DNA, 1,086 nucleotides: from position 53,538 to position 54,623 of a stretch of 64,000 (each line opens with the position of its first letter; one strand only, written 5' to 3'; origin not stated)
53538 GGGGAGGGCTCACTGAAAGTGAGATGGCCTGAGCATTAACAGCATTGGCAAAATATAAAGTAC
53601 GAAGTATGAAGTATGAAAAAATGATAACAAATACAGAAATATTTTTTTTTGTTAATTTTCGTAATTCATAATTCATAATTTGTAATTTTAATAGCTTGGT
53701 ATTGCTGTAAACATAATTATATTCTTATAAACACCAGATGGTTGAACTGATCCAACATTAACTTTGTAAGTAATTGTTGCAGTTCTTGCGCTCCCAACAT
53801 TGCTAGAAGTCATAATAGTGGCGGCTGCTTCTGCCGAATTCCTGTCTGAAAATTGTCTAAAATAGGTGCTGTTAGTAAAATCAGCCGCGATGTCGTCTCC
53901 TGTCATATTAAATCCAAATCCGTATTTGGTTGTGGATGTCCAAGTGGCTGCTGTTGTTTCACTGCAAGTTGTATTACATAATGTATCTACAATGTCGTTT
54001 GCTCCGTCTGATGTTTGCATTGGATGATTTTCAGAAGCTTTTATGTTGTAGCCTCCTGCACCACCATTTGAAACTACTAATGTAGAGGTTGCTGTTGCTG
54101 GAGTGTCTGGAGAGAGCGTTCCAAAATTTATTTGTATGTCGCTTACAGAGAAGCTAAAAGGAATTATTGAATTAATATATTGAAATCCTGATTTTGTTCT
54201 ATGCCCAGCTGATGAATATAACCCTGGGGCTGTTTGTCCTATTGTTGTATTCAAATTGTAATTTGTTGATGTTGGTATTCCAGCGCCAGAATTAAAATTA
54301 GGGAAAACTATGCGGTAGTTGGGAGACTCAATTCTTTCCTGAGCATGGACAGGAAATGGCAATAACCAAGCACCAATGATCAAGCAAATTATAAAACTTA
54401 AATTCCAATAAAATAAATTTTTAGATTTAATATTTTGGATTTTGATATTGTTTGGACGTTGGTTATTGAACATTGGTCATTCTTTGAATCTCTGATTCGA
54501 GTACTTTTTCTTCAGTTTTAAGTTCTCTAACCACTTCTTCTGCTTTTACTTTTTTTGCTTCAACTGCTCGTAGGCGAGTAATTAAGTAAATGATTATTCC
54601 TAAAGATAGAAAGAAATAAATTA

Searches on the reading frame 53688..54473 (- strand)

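Call 64: search_protein_families(library=ncbifam, proteins=[window:53688-54473:-], max_evalue=0.00001)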
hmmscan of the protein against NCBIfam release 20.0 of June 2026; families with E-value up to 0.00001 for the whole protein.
window:53688-54473:- (261 aa): 2 families
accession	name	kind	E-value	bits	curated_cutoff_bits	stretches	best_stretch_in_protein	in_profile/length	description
NF058579.1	CPR_pilus_PamT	equivalog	1.1e-15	57.7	240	1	25-261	4-241/241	CPR-type pilus protein PamT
NF058581.1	CPR_Pam_pilin_C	domain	8.2e-10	39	55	1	113-261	4-148/148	Pam pilus system pilin subunit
